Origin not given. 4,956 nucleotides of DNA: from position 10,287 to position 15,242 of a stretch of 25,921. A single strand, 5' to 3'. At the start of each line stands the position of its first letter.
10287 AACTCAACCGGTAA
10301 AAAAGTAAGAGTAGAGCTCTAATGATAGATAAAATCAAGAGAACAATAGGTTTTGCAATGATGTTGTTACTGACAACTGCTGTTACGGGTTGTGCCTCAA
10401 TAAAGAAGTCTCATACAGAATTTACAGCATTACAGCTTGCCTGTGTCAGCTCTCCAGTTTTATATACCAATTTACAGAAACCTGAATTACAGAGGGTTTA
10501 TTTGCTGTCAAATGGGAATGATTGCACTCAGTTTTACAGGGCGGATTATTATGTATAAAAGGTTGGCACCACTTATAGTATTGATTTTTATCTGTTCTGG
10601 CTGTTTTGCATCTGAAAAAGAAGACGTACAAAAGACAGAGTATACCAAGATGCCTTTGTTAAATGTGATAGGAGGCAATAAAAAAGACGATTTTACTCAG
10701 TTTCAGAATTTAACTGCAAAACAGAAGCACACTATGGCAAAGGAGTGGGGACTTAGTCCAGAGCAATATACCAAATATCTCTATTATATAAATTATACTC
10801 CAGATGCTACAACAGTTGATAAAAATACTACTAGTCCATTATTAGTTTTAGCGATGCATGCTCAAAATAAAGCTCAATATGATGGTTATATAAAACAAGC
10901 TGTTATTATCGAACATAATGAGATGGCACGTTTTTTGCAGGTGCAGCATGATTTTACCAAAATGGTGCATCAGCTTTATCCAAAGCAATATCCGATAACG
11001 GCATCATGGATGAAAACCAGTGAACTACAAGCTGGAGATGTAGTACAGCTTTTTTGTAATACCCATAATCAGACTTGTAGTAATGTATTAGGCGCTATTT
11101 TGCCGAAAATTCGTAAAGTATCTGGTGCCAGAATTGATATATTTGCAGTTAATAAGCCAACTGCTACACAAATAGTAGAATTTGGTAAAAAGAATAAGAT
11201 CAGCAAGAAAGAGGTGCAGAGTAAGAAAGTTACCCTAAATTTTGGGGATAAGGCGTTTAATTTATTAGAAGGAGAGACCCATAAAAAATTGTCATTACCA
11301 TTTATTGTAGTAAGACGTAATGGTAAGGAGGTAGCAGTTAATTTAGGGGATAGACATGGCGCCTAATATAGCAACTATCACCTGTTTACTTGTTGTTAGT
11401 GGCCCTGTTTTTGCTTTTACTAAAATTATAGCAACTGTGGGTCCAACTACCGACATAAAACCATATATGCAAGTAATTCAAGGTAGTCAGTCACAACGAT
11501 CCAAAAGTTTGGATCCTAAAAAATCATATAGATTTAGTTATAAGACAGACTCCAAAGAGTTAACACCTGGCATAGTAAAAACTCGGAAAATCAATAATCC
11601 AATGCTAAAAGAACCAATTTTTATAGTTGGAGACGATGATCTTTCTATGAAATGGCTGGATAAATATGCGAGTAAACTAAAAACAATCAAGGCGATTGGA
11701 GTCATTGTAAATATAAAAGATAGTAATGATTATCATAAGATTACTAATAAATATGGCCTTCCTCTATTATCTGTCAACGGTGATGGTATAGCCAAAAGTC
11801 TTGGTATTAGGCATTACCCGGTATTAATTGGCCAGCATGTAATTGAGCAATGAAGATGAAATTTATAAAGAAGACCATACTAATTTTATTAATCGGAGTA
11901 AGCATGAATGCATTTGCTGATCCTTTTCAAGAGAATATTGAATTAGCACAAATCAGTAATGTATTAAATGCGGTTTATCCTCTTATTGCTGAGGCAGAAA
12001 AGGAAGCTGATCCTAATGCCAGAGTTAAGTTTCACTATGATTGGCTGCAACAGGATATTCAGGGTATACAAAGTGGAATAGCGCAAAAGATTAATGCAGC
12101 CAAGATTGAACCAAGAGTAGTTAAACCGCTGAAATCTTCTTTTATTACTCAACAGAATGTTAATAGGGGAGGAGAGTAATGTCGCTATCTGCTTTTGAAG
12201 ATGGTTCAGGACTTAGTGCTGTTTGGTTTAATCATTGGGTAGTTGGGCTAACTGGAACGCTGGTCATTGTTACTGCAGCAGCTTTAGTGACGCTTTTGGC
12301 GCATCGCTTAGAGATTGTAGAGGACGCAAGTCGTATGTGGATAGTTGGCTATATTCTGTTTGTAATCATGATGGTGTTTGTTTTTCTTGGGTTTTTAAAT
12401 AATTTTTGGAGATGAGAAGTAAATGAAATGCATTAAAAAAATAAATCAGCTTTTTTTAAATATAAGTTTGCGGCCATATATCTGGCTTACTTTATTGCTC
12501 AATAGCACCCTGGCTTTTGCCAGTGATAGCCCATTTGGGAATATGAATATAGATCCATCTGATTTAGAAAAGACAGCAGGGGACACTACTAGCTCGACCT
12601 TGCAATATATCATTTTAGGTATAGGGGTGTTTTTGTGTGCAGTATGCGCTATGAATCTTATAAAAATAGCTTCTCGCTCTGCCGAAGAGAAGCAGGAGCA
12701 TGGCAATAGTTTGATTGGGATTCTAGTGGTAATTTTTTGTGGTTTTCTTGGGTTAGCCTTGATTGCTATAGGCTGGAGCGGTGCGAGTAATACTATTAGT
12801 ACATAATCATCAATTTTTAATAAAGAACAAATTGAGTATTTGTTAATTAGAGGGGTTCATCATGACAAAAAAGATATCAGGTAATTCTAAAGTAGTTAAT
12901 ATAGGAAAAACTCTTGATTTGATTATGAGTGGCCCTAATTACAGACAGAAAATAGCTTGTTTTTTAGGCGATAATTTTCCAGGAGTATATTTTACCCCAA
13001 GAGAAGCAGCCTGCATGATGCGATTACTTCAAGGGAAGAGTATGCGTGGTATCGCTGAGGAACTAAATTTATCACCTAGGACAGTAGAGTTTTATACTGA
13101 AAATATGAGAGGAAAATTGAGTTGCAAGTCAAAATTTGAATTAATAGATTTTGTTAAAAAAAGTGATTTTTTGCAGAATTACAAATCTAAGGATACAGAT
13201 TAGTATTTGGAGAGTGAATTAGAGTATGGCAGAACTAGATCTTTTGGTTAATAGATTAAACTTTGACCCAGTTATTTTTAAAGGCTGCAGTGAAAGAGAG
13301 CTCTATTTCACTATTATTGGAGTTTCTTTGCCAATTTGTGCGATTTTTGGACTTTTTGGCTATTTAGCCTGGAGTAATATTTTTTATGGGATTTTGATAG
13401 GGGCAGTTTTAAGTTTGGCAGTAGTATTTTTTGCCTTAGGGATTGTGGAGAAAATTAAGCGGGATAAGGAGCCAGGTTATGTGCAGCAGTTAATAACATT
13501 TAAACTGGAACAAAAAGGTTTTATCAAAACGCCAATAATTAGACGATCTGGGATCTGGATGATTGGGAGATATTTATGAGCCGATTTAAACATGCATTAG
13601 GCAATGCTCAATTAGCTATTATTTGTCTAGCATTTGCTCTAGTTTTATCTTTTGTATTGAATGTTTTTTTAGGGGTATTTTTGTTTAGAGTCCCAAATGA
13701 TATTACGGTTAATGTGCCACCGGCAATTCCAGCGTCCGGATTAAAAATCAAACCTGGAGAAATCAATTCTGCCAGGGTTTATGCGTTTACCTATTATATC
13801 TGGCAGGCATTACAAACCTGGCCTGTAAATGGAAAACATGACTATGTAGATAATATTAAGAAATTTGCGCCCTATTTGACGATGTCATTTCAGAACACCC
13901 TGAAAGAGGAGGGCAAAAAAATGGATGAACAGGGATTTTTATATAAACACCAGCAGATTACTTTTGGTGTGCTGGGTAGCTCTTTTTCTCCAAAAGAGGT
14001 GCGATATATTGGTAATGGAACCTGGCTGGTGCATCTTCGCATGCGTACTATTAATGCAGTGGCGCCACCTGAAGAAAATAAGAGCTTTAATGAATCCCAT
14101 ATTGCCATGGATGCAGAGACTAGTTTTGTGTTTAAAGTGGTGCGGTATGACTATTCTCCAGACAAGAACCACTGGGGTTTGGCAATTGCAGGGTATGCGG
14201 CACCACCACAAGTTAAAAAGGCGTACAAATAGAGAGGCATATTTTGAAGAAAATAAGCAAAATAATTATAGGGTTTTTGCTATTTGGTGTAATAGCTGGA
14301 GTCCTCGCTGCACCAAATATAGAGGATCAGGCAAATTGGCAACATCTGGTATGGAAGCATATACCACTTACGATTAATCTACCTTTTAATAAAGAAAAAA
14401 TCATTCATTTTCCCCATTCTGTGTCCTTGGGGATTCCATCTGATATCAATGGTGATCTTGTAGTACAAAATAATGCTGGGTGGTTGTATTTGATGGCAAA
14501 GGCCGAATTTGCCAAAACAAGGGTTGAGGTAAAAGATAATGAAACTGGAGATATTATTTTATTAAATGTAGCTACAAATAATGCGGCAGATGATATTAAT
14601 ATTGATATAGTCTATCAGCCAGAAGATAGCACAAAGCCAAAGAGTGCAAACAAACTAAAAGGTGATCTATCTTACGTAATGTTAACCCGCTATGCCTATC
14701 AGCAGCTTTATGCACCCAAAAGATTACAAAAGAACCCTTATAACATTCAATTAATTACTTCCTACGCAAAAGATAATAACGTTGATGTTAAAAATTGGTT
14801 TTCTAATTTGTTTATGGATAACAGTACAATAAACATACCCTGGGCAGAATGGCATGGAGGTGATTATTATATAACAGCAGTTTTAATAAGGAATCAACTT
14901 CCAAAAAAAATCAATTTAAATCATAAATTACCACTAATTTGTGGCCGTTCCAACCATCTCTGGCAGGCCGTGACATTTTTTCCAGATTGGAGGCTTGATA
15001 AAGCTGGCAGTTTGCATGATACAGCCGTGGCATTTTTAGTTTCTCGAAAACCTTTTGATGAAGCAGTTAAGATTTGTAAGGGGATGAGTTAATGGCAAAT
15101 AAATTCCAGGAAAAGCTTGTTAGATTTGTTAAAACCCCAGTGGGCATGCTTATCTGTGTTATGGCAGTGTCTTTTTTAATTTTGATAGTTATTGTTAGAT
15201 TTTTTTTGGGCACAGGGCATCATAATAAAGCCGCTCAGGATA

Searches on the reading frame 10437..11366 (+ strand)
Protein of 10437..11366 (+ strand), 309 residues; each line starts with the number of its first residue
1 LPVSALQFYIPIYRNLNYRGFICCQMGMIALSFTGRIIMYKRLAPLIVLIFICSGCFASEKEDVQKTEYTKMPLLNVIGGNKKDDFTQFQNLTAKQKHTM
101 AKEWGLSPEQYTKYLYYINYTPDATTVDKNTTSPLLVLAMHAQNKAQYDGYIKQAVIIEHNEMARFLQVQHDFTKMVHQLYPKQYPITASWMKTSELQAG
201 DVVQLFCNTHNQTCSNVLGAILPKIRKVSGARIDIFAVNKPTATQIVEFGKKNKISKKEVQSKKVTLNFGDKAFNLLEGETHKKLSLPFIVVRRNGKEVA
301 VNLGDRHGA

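Call 72: search_protein_families(library=ncbifam, proteins=[window:10437-11366:+], max_evalue=0.00001)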
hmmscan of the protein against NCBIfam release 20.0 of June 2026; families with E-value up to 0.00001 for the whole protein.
window:10437-11366:+ (309 aa): 1 family
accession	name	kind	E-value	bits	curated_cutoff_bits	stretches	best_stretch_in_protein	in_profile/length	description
TIGR03759.1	conj_TIGR03759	hypoth_equivalog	1.9e-22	79.7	126.4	1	95-297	3-198/200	TIGR03759 family integrating conjugative element protein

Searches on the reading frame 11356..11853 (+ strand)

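Call 72: search_protein_families(library=ncbifam, proteins=[window:11356-11853:+], max_evalue=0.00001)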
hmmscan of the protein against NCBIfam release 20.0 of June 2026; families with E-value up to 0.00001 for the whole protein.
window:11356-11853:+ (165 aa): 1 family
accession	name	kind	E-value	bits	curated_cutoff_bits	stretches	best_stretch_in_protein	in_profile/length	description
TIGR03765.1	ICE_PFL_4695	subfamily_domain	2.1e-27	95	59.75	1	65-165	5-105/105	PFL_4695 family integrating conjugative element protein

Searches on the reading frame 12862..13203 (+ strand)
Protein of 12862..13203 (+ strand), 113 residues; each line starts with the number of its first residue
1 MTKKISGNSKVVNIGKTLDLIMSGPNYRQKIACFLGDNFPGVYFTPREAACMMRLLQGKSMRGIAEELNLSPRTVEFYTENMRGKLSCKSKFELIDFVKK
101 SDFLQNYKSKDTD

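Call 72: search_protein_families(library=ncbifam, proteins=[window:12862-13203:+], max_evalue=0.00001)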
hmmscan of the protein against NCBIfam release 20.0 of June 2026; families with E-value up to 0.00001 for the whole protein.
window:12862-13203:+ (113 aa): 5 families
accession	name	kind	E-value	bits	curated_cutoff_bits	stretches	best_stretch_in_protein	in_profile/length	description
NF006900.1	PRK09390.1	equivalog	4.8e-08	32.8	255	1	45-98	144-197/203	response regulator FixJ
NF052445.1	RespRegMctR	equivalog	8.9e-08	31.8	300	1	44-98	145-199/205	two-component system response regulator MctR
NF007419.0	PRK09958.1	equivalog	9.7e-07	28.6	251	1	47-101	147-201/204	acid-sensing system DNA-binding response regulator EvgA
NF007018.1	PRK09483.1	equivalog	1.7e-06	27.9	280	1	43-103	148-208/217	UvrY/SirA/GacA family response regulator transcription factor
NF007403.0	PRK09935.1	equivalog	2.8e-06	27.1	271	1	44-103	150-209/210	fimbria biosynthesis transcriptional regulator FimZ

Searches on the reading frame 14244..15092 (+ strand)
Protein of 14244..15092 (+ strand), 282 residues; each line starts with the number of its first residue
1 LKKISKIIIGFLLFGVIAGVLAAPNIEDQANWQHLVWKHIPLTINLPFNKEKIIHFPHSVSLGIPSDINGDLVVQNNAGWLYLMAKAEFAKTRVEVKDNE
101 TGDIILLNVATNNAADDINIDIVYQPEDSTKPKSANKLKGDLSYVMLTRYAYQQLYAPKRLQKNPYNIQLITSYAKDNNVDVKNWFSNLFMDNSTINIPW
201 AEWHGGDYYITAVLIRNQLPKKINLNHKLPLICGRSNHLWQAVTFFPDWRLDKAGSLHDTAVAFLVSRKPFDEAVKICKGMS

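Call 72: search_protein_families(library=ncbifam, proteins=[window:14244-15092:+], max_evalue=0.00001)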
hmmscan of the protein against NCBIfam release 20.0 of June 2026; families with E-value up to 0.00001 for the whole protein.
window:14244-15092:+ (282 aa): 1 family
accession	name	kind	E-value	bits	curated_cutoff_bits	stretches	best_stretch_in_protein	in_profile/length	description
TIGR03749.1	conj_TIGR03749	hypoth_equivalog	8.6e-47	159.8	138.8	1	31-275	12-259/259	TIGR03749 family integrating conjugative element protein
